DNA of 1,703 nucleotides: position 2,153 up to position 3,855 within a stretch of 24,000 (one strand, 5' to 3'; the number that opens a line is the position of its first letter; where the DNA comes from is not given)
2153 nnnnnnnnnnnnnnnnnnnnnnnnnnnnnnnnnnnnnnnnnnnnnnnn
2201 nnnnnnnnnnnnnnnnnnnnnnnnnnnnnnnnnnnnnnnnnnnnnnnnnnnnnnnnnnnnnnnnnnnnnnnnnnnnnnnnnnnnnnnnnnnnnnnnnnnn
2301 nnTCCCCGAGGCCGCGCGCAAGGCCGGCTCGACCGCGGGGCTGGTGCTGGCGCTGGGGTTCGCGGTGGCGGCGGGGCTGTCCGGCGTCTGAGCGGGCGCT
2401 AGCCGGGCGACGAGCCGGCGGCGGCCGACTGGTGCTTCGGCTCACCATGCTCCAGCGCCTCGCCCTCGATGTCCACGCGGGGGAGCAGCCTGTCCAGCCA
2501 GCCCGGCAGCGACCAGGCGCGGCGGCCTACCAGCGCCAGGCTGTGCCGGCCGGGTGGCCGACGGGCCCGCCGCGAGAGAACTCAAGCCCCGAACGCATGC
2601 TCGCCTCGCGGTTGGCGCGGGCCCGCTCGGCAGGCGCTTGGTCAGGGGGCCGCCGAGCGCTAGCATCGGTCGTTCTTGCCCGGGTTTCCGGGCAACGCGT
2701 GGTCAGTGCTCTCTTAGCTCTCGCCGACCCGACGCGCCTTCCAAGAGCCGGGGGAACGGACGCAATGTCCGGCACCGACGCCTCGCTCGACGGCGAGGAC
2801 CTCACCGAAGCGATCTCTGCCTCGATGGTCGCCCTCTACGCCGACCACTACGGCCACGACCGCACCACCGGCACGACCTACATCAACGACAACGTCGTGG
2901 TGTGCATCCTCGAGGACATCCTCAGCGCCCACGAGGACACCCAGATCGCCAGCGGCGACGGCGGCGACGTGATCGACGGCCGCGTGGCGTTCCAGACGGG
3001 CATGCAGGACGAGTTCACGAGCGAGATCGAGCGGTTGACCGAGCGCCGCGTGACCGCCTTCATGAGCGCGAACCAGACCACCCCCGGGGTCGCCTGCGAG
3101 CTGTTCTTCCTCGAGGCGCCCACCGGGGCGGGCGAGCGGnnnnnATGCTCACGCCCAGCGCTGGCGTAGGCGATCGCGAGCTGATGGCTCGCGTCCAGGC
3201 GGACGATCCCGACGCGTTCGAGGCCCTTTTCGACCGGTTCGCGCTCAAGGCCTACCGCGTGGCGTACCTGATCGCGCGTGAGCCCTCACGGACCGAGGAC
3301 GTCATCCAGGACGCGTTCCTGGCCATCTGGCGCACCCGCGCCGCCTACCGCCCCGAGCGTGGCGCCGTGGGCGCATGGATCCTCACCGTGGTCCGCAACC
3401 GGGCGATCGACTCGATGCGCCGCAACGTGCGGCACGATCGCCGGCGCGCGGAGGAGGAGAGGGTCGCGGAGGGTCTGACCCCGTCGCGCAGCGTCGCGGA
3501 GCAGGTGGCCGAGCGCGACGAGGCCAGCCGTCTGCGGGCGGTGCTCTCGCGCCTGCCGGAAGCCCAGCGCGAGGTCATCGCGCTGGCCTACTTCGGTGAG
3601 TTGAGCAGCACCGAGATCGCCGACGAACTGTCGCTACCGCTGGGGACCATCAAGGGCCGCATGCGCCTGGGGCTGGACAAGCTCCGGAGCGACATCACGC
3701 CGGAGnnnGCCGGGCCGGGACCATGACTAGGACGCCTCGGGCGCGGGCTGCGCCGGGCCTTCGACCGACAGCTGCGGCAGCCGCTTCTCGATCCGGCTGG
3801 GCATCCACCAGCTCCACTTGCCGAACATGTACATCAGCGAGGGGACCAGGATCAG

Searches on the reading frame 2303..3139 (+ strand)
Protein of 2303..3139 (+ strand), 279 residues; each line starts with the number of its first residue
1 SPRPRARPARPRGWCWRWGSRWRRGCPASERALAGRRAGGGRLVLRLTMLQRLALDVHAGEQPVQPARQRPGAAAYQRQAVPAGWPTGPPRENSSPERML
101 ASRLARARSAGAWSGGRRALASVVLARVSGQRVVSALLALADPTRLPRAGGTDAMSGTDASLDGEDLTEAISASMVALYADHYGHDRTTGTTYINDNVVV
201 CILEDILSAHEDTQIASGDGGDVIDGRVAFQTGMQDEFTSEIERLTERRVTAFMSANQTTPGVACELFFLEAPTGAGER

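Call 9: search_protein_families(library=pfam, proteins=[window:2303-3139:+], max_evalue=0.001)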
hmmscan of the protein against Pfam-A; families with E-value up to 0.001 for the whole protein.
window:2303-3139:+ (279 aa): 1 family
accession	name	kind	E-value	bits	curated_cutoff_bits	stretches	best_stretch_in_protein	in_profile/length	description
PF10057.14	MpsC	-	2.8e-10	40.7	23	1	166-271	4-110/111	Na+-translocating membrane potential-generating system (MpsC)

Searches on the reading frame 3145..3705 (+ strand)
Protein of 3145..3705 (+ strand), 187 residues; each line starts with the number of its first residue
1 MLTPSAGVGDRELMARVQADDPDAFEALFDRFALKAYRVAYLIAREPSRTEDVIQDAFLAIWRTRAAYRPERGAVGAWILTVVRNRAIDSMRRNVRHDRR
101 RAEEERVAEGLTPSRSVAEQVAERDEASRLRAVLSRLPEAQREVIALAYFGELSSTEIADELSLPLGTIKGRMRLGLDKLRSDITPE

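Call 37: search_protein_families(library=ncbifam, proteins=[window:3145-3705:+], max_evalue=0.001)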
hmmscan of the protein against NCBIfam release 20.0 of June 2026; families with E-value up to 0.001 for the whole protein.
window:3145-3705:+ (187 aa): 92 families (the best 25 are shown)
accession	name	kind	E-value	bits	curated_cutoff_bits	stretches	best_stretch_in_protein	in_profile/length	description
NF007228.0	PRK09646.1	subfamily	5.2e-42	143.7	226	1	11-183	18-189/194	ECF RNA polymerase sigma factor SigK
NF009172.0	PRK12519.1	subfamily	5.8e-41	140.2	222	1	9-183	15-188/194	RNA polymerase sigma factor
NF009166.1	PRK12513.1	equivalog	2.2e-32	112.3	206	1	8-184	7-186/193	RNA polymerase sigma factor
NF009178.0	PRK12526.1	equivalog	8.2e-30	103.9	301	1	18-184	38-206/211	RNA polymerase sigma factor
NF004113.0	PRK05602.1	equivalog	2.4e-29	102.4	208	1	9-169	31-186/211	RNA polymerase sigma factor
TIGR02985.1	Sig70_bacteroi1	subfamily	6.3e-28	98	126.4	1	24-183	2-161/162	RNA polymerase sigma-70 factor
NF009168.0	PRK12515.1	subfamily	5.2e-27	94.6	236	1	8-176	7-171/189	RNA polymerase sigma factor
NF008890.0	PRK11924.1-3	equivalog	8.1e-27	93.9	284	1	18-185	34-202/205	RNA polymerase sigma factor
NF009189.0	PRK12537.1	equivalog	3.5e-26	91.8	261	1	14-182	15-179/182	RNA polymerase sigma factor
TIGR02937.1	sigma70-ECF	superfamily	8.2e-26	90.6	42.9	1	23-182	1-163/165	sigma-70 family RNA polymerase sigma factor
TIGR02983.1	SigE-fam_strep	subfamily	8.9e-26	90.7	141.55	1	22-184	5-158/162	SigE family RNA polymerase sigma factor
NF008893.0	PRK11924.2-3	equivalog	2e-24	86.1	331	1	16-182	14-178/181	RNA polymerase sigma factor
NF010500.0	PRK13919.1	subfamily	2.9e-24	86.2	226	1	7-183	7-182/186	putative RNA polymerase sigma E protein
NF009183.0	PRK12531.1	equivalog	4e-24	85.5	353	1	12-184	16-189/194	RNA polymerase sigma factor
NF009190.0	PRK12538.1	equivalog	8.6e-24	84.5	303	1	10-182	50-217/233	RNA polymerase sigma factor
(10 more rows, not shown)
